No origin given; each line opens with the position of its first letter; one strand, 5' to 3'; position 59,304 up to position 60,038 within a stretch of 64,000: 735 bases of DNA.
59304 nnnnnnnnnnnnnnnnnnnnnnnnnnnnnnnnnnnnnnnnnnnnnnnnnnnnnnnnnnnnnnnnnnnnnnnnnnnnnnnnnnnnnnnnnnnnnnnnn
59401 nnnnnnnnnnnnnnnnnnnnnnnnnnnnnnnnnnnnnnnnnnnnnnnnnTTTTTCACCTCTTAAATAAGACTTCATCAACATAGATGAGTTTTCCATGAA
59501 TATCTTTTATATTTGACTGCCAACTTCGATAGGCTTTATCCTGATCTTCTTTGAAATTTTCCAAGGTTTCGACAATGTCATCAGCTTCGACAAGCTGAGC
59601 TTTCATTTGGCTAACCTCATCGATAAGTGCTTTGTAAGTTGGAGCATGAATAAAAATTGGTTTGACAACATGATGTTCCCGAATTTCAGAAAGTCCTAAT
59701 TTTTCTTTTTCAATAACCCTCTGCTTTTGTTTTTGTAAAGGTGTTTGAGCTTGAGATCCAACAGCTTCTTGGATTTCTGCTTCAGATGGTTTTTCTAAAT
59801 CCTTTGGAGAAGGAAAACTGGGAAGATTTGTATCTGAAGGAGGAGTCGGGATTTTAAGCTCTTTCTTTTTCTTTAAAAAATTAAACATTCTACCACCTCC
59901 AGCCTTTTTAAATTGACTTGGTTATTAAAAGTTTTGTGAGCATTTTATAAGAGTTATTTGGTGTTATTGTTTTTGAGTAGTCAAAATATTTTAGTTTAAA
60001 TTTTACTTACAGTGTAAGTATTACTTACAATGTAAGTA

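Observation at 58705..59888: Three translationally coupled small genes: two paralogous coiled-coil proteins plus a C2H2-like zinc-finger protein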

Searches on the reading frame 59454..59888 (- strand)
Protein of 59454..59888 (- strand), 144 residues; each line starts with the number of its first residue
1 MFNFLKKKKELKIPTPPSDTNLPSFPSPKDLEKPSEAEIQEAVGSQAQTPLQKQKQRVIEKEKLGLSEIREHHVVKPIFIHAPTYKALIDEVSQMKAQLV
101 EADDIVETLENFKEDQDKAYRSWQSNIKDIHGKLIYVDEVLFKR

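Call 3: search_protein_families(library=pfam, proteins=[window:59454-59888:-], max_evalue=10)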
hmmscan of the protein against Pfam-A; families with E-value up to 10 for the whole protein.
window:59454-59888:- (144 aa): 2 families
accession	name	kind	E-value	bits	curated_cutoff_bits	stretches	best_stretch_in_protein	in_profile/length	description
PF18052.6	Rx_N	-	0.057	14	27.7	1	90-130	25-64/93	Rx N-terminal domain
PF25792.1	BREX_BrxC_helical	-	0.11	13.3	27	1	79-129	68-118/123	BREX ATP-binding protein BrxC alpha helical domain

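Call 4: search_protein_families(library=ncbifam, proteins=[window:59454-59888:-], max_evalue=10)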
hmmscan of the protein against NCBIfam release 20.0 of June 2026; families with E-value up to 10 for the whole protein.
window:59454-59888:- (144 aa): 0 families

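Call 9: find_homologous_proteins(query=window:59454-59888:-, max_evalue=0.01)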
Query window:59454-59888:- (144 aa): 12 proteins with E <= 0.01 among 55 candidates.
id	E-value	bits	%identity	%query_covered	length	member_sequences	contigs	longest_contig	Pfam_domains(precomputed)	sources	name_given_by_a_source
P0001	6.9e-87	306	100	100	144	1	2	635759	-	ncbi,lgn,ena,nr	ncbi:MAG: hypothetical protein KAT77_02620 [Nanoarchaeota archaeon]|nr:hypothetical protein [Nanoarc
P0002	2.9e-70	253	82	100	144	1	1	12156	-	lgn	-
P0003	7.8e-67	242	78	100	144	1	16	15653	-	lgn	-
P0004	1.3e-66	241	78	100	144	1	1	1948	-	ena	-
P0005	9.6e-59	215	70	100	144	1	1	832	-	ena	-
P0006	7.1e-56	206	74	100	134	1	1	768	-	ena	-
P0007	3.7e-55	204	68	100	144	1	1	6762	-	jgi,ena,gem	-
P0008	1.1e-54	202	67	100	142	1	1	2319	-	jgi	-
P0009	1.2e-53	199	66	100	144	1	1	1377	-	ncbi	-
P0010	2.6e-53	198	67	100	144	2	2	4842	-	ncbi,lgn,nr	ncbi:hypothetical protein KY306_01370 [Candidatus Woesearchaeota archaeon]|nr:hypothetical protein [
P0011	9.7e-53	196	64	100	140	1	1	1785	-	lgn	-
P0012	7.2e-51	190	63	100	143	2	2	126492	-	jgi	-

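Call 31: find_encoding_contigs(protein=P0001, flank=10000, max_places=1)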
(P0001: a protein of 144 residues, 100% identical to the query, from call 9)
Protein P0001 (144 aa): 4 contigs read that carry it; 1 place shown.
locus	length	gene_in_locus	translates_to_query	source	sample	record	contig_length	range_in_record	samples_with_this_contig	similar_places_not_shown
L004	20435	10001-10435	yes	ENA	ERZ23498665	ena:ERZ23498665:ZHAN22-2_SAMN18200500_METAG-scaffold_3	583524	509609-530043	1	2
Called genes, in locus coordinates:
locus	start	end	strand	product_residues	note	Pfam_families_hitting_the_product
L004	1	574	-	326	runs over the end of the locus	PF01047:MarR (weak), PF08279:HTH_11 (faint), PF12802:MarR_2 (faint), PF13404:HTH_AsnC-type, PF13412:HTH_24, PF01037:AsnC_trans_reg (weak), PF13404:HTH_AsnC-type, PF13412:HTH_24 (weak), +1 more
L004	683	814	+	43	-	-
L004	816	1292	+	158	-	-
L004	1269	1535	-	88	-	-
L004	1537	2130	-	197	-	-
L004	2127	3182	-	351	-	PF02926:THUMP, PF01170:UPF0020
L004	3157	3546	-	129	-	PF03819:MazG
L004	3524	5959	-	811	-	PF00521:DNA_topoisoIV, PF03989:DNA_gyraseA_C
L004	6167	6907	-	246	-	PF04079:SMC_ScpB, PF01978:TrmB (faint)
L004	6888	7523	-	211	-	PF27325:MJ0538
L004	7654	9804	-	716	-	PF00932:LTD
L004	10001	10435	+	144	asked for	-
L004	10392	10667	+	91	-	-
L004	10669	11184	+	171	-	-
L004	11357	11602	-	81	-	-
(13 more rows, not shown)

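Call 56: search_protein_families(library=phrogs, proteins=[window:59454-59888:-], max_evalue=1)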
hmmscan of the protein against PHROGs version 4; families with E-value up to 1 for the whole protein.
window:59454-59888:- (144 aa): 4 families
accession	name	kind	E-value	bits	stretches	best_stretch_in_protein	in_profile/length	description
phrog_30983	-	unknown function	0.026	15.9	1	85-139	13-66/88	-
phrog_689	-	lysis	0.11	13.8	1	88-130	14-55/91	holin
phrog_6901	-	unknown function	0.13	13.2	1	26-64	69-106/107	-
phrog_23472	-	unknown function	0.31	12.3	1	104-137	4-37/55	-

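Call 57: search_protein_families(library=padloc, proteins=[window:59454-59888:-], max_evalue=1)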
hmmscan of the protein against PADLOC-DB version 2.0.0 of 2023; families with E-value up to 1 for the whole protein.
window:59454-59888:- (144 aa): 0 families

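Call 74: search_protein_families(library=pfam, alignment_id=A6, max_evalue=10)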
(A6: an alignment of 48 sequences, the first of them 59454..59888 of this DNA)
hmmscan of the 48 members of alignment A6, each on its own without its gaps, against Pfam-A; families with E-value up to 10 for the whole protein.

A. member 1, window:59454-59888:- (144 aa): 2 families
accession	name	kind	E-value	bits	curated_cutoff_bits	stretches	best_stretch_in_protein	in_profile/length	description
PF18052.6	Rx_N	-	0.057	14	27.7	1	90-130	25-64/93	Rx N-terminal domain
PF25792.1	BREX_BrxC_helical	-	0.11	13.3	27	1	79-129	68-118/123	BREX ATP-binding protein BrxC alpha helical domain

B. families by the number of members that match (of 48 scanned): 50 families (the first 25 are shown)
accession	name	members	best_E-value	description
PF18052.6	Rx_N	3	0.013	Rx N-terminal domain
PF18595.6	Nuf2_DHR10-like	2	0.0021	Nuf2, DHR10-like domain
PF13949.11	ALIX_LYPXL_bnd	2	0.003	ALIX V-shaped domain binding to HIV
PF14818.11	SOGA1-2-like_CC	2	0.021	SOGA 1/2-like, coiled-coil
PF17111.11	PigL_N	2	0.042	Pigment biosynthesis cluster protein PigL N-terminal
PF09696.15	Ctf8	2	0.071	Ctf8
PF08653.15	DASH_Dam1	2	0.13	DASH complex subunit Dam1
PF20849.2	TelK_muzzle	1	0.0017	Protelomerase, muzzle domain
PF24132.1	DUF7399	1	0.0027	Family of unknown function (DUF7399)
PF15070.11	GOLGA2L5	1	0.015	Putative golgin subfamily A member 2-like protein 5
PF14193.11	DUF4315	1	0.016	Domain of unknown function (DUF4315)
PF07426.16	Dynactin_p22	1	0.021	Dynactin subunit p22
PF09869.16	KH_DUF2096_C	1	0.022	DUF2096 C-terminal KH-like domain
PF09407.15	AbiEi_1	1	0.022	AbiEi antitoxin C-terminal domain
PF25761.1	TPR_PATROL1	1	0.027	PATROL1-like, TPR repeats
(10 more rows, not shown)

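Call 86: search_solved_structures(query=A6, max_evalue=1)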
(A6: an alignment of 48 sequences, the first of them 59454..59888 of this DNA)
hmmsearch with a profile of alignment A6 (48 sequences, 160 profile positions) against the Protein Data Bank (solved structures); distinct sequences matched with E-value up to 1: 5.
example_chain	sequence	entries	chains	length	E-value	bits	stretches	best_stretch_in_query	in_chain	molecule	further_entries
5zuv_A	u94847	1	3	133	0.13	16.1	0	96-143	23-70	Spike glycoprotein,Spike glycoprotein,inhibitor EK1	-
5yl9_A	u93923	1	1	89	0.47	14.3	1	96-143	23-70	Spike glycoprotein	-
3t9j_A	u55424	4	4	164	0.55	14.1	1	77-148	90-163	Neutrophil-activating protein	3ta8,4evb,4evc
5zhy_A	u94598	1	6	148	0.56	14.1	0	96-143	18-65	Spike glycoprotein, Spike glycoprotein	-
4evd_A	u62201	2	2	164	0.77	13.6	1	78-148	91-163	Neutrophil-activating protein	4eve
